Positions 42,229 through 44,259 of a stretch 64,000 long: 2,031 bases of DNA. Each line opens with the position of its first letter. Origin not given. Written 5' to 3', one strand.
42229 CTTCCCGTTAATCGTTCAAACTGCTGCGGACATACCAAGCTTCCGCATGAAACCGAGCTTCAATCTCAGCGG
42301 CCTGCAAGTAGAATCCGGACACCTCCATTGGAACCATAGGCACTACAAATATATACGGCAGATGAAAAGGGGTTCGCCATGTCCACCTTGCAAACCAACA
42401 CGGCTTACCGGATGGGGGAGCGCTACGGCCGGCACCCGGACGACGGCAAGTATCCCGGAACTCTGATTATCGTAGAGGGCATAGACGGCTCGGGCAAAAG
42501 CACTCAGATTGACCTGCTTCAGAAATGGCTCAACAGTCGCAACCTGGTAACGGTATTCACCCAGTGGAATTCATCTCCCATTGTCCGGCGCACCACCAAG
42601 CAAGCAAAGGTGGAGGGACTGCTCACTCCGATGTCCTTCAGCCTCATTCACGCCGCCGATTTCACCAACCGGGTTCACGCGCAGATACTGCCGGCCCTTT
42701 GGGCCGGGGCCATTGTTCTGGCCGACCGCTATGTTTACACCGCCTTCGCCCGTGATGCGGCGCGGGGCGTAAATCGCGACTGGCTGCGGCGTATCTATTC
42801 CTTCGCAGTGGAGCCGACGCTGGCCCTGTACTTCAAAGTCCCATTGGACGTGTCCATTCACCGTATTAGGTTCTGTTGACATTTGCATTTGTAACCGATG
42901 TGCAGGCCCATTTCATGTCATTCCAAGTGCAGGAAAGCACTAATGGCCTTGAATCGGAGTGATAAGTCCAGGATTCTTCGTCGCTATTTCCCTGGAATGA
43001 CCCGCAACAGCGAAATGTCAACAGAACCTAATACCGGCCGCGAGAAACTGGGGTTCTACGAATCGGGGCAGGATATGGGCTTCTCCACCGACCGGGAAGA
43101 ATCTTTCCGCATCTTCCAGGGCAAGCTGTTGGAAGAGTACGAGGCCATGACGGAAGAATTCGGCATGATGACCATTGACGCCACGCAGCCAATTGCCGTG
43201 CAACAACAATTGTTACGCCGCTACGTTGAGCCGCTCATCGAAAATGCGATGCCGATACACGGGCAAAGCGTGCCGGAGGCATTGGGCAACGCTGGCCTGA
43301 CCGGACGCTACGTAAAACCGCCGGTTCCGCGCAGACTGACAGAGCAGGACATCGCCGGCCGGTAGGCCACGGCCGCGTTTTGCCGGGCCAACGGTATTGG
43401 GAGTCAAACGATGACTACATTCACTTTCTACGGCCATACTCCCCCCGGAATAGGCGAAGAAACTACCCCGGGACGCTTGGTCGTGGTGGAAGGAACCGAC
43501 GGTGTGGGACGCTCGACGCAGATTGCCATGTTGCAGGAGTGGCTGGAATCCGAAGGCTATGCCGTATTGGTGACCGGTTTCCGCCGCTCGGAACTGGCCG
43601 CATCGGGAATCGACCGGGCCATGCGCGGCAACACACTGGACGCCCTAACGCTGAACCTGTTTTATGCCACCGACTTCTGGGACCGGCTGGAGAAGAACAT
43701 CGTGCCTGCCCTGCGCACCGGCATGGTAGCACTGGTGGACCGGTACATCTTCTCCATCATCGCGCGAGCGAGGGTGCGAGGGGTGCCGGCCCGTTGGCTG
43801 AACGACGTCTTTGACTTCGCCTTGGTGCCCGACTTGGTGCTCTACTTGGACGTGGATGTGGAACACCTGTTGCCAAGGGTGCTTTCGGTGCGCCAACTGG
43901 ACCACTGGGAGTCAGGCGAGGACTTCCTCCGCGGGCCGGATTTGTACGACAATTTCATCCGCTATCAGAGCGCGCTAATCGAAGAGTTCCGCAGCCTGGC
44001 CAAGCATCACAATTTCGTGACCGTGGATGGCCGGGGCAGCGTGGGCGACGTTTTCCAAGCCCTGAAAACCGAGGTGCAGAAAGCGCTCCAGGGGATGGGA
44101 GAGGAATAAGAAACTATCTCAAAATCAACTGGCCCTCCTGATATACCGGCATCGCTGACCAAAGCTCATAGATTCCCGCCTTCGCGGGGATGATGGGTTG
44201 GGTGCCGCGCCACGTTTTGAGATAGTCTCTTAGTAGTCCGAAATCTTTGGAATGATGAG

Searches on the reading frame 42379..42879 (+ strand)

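Call 21: search_protein_families(library=pfam, proteins=[window:42379-42879:+], max_evalue=0.001)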
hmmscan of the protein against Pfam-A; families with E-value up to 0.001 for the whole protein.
window:42379-42879:+ (166 aa): 1 family
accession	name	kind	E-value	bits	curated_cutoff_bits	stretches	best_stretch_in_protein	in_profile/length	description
PF02223.23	Thymidylate_kin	-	1.4e-17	64.4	27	1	32-164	1-136/185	Thymidylate kinase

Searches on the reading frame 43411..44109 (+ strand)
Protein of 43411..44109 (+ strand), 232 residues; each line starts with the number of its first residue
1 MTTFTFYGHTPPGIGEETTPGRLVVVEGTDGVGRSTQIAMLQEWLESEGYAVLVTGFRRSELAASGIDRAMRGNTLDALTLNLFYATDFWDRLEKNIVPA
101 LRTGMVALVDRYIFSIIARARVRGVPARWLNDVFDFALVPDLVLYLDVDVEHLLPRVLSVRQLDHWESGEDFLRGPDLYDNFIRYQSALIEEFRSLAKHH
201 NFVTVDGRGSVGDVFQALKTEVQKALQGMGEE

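Call 21: search_protein_families(library=pfam, proteins=[window:43411-44109:+], max_evalue=0.001)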
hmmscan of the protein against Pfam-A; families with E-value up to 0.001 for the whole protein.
window:43411-44109:+ (232 aa): 1 family
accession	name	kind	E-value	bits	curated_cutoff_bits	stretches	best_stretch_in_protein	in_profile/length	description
PF02223.23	Thymidylate_kin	-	1e-20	74.7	27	1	26-164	1-142/185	Thymidylate kinase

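Call 42: find_encoding_contigs(protein=window:43411-44109:+, flank=6000, max_places=10)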
Protein window:43411-44109:+ (232 aa): 13 contigs read that carry it; 10 places shown.
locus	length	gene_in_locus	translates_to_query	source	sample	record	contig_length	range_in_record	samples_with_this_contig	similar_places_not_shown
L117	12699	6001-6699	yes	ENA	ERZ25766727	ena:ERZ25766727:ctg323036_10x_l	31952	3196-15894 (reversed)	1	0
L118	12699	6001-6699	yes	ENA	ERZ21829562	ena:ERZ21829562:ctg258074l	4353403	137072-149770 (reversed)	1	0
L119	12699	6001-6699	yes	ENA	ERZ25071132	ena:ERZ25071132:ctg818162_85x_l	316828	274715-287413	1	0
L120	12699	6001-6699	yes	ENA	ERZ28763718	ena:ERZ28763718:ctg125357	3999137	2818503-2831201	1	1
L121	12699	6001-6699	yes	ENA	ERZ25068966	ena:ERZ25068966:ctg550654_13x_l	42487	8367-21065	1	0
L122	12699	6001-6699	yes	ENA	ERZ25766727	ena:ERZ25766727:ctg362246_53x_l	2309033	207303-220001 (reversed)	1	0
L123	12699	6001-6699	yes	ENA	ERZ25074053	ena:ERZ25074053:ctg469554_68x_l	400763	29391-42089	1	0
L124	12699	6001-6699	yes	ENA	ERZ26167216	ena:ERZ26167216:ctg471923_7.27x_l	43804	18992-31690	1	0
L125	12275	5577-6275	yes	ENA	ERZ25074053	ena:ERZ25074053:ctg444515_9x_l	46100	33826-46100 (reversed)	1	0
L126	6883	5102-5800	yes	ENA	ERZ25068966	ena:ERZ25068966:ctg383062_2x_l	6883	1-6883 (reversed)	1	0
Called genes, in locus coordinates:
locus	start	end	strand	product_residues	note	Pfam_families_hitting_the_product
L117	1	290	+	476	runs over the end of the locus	PF03480:DctP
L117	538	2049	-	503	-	PF13384:HTH_23 (weak), PF13518:HTH_28, PF13551:HTH_29, PF13565:HTH_32, PF01498:HTH_Tnp_Tc3_2 (faint), PF13384:HTH_23 (weak)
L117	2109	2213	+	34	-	-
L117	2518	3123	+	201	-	PF00376:MerR, PF12728:HTH_17 (weak), PF13411:MerR_1 (faint), PF00239:Resolvase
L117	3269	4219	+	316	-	PF07282:Cas12f1-like_TNB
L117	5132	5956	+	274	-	PF02223:Thymidylate_kin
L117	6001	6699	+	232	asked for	PF02223:Thymidylate_kin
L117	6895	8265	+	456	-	PF13546:DDE_5, PF01609:DDE_Tnp_1 (weak)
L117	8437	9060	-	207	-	PF13358:DDE_3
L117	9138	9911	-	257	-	PF01695:IstB_IS21, PF00308:Bac_DnaA (weak), PF13191:AAA_16 (weak), PF20720:nSTAND3 (weak)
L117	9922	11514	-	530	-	PF00665:rve (weak), PF22483:Mu-transpos_C_2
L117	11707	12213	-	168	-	PF13384:HTH_23 (faint), PF13551:HTH_29 (weak), PF13565:HTH_32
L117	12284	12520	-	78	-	-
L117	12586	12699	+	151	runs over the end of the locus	PF01609:DDE_Tnp_1, PF13612:DDE_Tnp_1_3, PF13586:DDE_Tnp_1_2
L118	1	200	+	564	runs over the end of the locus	-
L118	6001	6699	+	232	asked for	PF02223:Thymidylate_kin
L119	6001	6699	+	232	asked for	PF02223:Thymidylate_kin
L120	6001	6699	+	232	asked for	PF02223:Thymidylate_kin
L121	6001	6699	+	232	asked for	PF02223:Thymidylate_kin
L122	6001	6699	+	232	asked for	PF02223:Thymidylate_kin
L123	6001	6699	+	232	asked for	PF02223:Thymidylate_kin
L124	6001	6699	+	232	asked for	PF02223:Thymidylate_kin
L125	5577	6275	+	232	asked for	PF02223:Thymidylate_kin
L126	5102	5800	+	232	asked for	PF02223:Thymidylate_kin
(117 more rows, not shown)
